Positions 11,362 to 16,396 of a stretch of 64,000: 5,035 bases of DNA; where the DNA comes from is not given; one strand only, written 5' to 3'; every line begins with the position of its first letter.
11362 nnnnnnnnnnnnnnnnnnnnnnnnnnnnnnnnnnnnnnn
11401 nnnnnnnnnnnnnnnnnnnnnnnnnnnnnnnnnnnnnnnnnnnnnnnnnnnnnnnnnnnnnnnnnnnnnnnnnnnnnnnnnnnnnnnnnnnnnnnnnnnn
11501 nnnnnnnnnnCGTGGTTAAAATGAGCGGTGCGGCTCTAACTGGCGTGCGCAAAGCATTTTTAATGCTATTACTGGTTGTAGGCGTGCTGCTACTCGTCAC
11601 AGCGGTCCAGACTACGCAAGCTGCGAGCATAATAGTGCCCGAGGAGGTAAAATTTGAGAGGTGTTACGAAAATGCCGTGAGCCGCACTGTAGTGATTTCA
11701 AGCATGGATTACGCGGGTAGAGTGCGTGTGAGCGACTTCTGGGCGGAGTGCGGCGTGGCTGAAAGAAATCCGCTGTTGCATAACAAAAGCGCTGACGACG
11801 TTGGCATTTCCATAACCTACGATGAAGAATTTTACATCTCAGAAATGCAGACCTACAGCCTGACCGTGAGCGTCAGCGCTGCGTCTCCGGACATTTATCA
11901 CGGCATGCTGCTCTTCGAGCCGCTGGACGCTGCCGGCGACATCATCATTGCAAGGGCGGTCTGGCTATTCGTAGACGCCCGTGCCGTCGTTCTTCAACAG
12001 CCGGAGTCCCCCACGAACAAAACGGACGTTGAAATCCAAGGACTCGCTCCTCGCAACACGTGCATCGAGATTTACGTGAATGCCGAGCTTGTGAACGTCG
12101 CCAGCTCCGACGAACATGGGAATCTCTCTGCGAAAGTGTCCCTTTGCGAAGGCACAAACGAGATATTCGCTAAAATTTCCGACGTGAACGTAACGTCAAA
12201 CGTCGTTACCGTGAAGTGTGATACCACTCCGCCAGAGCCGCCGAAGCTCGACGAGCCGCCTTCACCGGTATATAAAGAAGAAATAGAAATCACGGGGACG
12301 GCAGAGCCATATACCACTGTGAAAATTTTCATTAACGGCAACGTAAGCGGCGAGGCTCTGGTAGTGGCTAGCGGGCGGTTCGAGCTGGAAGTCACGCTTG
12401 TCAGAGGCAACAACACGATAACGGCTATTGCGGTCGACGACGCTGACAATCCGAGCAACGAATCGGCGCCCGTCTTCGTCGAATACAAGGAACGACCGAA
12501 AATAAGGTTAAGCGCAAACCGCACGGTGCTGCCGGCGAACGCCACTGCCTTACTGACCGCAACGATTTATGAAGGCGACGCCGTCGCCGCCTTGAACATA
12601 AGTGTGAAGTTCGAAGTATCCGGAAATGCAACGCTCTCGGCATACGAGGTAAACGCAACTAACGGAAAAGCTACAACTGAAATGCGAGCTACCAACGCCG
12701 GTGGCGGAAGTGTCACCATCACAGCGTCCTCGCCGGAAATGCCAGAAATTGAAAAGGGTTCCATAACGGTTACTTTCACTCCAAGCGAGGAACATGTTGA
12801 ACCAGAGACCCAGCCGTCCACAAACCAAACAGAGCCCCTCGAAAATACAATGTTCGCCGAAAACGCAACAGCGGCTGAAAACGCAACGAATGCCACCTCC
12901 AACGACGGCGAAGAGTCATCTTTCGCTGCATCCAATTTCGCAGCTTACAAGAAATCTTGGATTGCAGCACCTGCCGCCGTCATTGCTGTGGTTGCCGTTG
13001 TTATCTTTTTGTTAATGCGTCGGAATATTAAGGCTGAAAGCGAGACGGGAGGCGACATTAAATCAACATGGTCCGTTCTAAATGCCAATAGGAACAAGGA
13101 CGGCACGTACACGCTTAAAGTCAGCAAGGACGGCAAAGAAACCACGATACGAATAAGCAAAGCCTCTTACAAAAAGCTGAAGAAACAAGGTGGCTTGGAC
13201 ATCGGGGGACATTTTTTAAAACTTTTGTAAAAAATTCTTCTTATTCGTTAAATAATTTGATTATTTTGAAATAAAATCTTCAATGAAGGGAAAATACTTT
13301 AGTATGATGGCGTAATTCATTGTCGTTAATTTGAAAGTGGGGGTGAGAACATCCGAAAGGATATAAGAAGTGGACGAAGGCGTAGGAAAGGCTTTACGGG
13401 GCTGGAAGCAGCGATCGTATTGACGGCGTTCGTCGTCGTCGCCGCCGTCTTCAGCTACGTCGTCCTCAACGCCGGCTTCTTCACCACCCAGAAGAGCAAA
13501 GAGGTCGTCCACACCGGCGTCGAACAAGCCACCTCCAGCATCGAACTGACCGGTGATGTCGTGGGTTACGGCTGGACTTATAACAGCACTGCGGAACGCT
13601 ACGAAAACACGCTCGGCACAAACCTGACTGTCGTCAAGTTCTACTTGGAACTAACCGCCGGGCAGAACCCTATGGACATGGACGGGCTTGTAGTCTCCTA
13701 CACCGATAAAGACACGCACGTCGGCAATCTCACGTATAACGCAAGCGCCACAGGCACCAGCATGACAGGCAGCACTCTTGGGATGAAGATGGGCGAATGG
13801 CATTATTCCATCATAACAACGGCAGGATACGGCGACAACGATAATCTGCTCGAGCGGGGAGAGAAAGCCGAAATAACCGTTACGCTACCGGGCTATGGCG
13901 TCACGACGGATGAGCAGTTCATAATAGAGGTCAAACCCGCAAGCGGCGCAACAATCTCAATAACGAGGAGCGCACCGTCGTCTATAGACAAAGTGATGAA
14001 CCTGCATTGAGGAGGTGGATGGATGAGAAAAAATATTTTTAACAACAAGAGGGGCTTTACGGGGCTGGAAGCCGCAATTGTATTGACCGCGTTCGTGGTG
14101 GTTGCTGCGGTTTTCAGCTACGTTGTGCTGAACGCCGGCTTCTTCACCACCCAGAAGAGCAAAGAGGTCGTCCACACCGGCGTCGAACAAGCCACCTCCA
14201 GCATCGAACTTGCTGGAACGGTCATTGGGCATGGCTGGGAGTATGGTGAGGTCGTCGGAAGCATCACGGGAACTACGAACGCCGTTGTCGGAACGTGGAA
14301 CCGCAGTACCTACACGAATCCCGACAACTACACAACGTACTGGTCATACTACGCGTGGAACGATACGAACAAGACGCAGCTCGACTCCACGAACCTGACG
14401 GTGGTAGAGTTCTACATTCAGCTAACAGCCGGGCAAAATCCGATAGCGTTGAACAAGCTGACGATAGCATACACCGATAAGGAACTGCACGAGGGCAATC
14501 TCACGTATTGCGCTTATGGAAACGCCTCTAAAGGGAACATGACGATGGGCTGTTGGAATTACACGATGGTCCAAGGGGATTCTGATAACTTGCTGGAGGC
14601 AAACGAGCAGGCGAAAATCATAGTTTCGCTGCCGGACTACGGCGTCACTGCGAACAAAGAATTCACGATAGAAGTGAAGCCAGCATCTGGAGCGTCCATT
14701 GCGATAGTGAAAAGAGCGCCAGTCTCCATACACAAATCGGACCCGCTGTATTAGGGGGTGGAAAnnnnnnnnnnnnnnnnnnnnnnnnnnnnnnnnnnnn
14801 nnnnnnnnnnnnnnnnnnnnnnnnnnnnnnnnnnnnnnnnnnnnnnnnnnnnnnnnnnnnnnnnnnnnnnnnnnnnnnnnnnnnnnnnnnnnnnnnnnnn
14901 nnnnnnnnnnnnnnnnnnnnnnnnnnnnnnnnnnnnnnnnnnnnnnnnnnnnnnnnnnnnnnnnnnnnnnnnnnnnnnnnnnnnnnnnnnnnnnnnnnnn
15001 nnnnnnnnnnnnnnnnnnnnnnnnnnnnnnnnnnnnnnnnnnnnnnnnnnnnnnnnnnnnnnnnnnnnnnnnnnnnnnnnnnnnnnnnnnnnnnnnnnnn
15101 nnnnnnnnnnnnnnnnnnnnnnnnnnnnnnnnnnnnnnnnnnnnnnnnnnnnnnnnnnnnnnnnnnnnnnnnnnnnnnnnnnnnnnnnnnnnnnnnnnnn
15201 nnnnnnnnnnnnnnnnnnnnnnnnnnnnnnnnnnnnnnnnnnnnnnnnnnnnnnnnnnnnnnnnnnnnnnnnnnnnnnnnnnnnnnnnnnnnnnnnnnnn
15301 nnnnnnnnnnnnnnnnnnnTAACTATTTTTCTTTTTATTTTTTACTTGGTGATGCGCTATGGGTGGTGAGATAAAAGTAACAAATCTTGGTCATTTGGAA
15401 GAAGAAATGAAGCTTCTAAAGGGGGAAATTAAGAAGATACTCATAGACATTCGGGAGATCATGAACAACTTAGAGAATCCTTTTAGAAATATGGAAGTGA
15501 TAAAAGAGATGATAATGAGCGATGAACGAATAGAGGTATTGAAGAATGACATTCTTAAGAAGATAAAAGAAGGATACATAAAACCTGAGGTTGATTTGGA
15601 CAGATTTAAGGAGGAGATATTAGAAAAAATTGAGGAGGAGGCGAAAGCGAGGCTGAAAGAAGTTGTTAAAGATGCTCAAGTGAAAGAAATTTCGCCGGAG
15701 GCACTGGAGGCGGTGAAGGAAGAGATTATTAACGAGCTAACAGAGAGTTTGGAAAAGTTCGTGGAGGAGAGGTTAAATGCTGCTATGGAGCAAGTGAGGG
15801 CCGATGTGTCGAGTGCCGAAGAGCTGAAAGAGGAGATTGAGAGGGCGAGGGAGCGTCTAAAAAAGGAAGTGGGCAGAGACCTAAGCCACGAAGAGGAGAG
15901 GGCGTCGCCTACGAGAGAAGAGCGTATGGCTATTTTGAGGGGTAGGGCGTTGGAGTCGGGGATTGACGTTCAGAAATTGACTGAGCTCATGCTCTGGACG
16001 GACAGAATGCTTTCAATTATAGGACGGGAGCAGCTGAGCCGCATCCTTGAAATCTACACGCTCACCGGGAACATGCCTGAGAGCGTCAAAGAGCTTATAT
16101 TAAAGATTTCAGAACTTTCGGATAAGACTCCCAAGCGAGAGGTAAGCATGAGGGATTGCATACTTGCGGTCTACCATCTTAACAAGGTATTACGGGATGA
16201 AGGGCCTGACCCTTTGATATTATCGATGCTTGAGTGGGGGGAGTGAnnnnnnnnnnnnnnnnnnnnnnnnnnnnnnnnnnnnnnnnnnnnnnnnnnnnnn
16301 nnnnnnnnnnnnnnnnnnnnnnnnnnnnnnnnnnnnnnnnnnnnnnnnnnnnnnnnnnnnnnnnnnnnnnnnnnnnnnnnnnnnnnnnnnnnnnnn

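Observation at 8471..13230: Candidate novel module upstream of the archaellins: KaiC-like two-domain ATPase, wHTH regulator and two secreted Ig-like proteins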

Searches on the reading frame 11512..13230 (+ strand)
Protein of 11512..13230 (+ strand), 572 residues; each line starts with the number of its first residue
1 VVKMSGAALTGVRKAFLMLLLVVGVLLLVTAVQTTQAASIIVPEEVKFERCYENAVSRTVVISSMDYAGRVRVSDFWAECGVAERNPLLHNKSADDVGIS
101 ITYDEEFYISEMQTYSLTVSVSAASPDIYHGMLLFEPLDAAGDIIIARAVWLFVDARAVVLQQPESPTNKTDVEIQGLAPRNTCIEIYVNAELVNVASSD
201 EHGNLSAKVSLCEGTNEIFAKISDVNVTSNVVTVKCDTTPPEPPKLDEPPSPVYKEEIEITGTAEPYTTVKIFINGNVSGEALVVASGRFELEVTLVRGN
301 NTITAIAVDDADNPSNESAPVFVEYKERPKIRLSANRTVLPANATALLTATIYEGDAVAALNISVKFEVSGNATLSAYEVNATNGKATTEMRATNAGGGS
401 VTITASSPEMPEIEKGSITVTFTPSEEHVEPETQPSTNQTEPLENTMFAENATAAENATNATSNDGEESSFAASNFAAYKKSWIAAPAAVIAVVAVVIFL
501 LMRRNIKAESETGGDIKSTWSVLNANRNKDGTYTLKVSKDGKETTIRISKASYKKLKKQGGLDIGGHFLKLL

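Call 3: search_protein_families(library=pfam, proteins=[window:11512-13230:+], max_evalue=0.01)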
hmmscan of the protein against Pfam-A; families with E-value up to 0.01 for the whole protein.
window:11512-13230:+ (572 aa): 5 families
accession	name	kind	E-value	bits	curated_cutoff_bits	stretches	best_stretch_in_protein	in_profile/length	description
PF09136.16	Glucodextran_B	-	3.5e-11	43.3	27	2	253-324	14-82/83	Glucodextranase, domain B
PF17936.7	Big_6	-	1.4e-10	41.7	27.6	1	253-318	10-77/83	Bacterial Ig domain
PF19077.6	Big_13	-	1.2e-06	29.3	27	0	259-319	30-96/102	Bacterial Ig-like domain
PF18565.7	Glyco_hydro2_C5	-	0.00013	22.2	32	1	331-411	1-98/103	Glycoside hydrolase family 2 C-terminal domain 5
PF02369.22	Big_1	-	0.00055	20.4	34.9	1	341-422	12-92/93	Bacterial Ig-like domain (group 1)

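Call 4: search_protein_families(library=ncbifam, proteins=[window:11512-13230:+], max_evalue=0.01)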
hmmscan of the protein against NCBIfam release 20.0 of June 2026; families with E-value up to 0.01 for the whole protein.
window:11512-13230:+ (572 aa): 1 family
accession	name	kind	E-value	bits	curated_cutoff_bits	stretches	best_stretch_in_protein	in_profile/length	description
NF058578.1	CPR_pilus_PamR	equivalog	6e-16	58.2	300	2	240-373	52-178/297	pilus system RbmA-like protein PamR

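Call 6: search_protein_families(library=pfam, proteins=[window:11512-13230:+], max_evalue=10)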
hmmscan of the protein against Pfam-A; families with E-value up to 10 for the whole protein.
window:11512-13230:+ (572 aa): 11 families
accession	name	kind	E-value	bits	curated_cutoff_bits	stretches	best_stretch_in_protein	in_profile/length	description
PF09136.16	Glucodextran_B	-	3.5e-11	43.3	27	2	253-324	14-82/83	Glucodextranase, domain B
PF17936.7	Big_6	-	1.4e-10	41.7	27.6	1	253-318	10-77/83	Bacterial Ig domain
PF19077.6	Big_13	-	1.2e-06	29.3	27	1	259-319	30-96/102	Bacterial Ig-like domain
PF18565.7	Glyco_hydro2_C5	-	0.00013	22.2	32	1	331-411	1-98/103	Glycoside hydrolase family 2 C-terminal domain 5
PF02369.22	Big_1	-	0.00055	20.4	34.9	1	341-422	12-92/93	Bacterial Ig-like domain (group 1)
PF13290.12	CHB_HEX_C_1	-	0.012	16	22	0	297-316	45-64/67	Chitobiase/beta-hexosaminidase C-terminal domain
PF21112.3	CsgH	-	0.023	15.2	27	1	520-551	17-48/88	CsgH protein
PF13715.12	CarbopepD_reg_2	-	0.1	13.1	32.2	1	528-558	31-60/88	CarboxypepD_reg-like domain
PF02009.21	RIFIN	-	0.17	12.2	32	1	418-503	219-308/327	Rifin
PF13944.12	Calycin_like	-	2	9.2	30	1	305-423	10-122/124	Calycin-like beta-barrel domain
PF12669.12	FeoB_associated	-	8.9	7.1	27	1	490-512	5-27/44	FeoB-associated Cys-rich membrane protein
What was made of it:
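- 11512..13230 (+): Bitopic membrane protein, 572 aa (569 aa from the ATG at 11521), with many N-X-S/T sequons. It has a signal peptide, Ig-like domains (Glucodextran_B, Big_6, Big_13, Big_1) and a Pro-rich linker. Pfam in calls 3 and 6.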

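Call 102: search_protein_families(library=padloc, proteins=[window:11521-13230:+], max_evalue=0.01)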
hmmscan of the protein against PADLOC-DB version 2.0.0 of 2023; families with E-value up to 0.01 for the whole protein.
window:11521-13230:+ (569 aa): 0 families

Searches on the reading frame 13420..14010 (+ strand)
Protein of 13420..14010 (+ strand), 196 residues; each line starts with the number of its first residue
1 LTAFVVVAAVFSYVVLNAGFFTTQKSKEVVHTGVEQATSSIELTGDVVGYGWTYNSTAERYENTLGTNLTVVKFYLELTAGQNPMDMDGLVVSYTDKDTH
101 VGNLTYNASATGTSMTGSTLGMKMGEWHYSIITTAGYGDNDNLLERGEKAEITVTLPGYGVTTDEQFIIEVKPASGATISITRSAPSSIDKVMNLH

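Call 3: search_protein_families(library=pfam, proteins=[window:13420-14010:+], max_evalue=0.01)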
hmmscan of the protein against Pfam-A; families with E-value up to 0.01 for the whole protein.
window:13420-14010:+ (196 aa): 1 family
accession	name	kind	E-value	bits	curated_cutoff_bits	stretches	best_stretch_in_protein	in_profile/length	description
PF01917.21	Arch_flagellin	-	7.6e-32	111.3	29.5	1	3-183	13-162/162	Archaebacterial flagellin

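Call 4: search_protein_families(library=ncbifam, proteins=[window:13420-14010:+], max_evalue=0.01)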
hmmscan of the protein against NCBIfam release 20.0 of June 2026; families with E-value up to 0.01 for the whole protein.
window:13420-14010:+ (196 aa): 1 family
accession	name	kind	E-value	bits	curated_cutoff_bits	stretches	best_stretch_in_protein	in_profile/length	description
NF006325.0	PRK08541.1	subfamily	2.1e-05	24.5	210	1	3-186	22-210/221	flagellin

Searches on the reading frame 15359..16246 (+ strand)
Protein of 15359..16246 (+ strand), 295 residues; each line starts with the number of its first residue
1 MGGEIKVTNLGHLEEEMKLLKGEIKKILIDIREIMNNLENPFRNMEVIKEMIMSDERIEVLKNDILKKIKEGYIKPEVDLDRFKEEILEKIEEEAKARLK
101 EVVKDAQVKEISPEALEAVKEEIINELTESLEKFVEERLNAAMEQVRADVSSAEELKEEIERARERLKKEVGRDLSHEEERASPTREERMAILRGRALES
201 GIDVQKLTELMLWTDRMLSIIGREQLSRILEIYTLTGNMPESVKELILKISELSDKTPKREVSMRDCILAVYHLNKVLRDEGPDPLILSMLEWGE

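Call 3: search_protein_families(library=pfam, proteins=[window:15359-16246:+], max_evalue=0.01)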
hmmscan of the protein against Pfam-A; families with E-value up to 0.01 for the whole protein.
window:15359-16246:+ (295 aa): 2 families
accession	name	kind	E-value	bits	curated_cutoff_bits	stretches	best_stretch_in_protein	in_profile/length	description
PF05235.19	CHAD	-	0.00076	20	25.6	1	78-169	92-184/228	CHAD domain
PF03776.19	MinE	-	0.0069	16.8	25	1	93-125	3-34/68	Septum formation topological specificity factor MinE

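Call 4: search_protein_families(library=ncbifam, proteins=[window:15359-16246:+], max_evalue=0.01)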
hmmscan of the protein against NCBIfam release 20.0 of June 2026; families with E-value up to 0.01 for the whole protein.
window:15359-16246:+ (295 aa): 0 families

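Call 6: search_protein_families(library=pfam, proteins=[window:15359-16246:+], max_evalue=10)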
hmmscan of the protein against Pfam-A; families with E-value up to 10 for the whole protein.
window:15359-16246:+ (295 aa): 27 families (the best 25 are shown)
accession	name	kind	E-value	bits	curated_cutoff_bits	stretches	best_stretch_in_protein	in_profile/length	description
PF05235.19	CHAD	-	0.00076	20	25.6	1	78-169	92-184/228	CHAD domain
PF03776.19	MinE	-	0.0069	16.8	25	1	93-125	3-34/68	Septum formation topological specificity factor MinE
PF19979.4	DUF6415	-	0.027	15.7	27.5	1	120-179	16-78/95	Family of unknown function (DUF6415)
PF18138.6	bacHORMA_1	-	0.03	14.6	35.6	1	29-75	14-59/169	Bacterial HORMA domain family 1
PF04659.18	Arch_fla_DE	-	0.062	13.7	21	1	207-256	16-65/96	Archaeal flagella protein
PF11333.13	DUF3135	-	0.081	13.7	22.7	1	111-151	14-54/81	Protein of unknown function (DUF3135)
PF02958.26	EcKL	-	0.13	12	22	2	109-180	135-212/294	Ecdysteroid kinase-like family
PF14430.11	Imm1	-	0.15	13.2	22.4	1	148-216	5-64/125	Immunity protein Imm1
PF10459.15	Peptidase_S46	-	0.17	10.9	22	1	21-162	345-485/698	Peptidase S46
PF00213.23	OSCP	-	0.18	12.3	22.3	1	93-175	51-134/172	ATP synthase delta (OSCP) subunit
PF23055.1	DUF7041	-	0.28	12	28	1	37-102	15-83/85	Domain of unknown function (DUF7041)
PF25594.1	GldB_lipo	-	0.29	11.1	27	1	74-170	11-104/309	Gliding motility protein GldB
PF04286.17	DUF445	-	0.33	11.2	33.8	1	51-170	132-242/368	Protein of unknown function (DUF445)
PF07319.16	DnaI_N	-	0.4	11.8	24.1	1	89-142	15-68/94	Primosomal protein DnaI N-terminus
PF13281.12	MAP3K_TRAF_bd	-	0.45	9.9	24.1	1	38-160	31-138/371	MAP3K TRAFs-binding domain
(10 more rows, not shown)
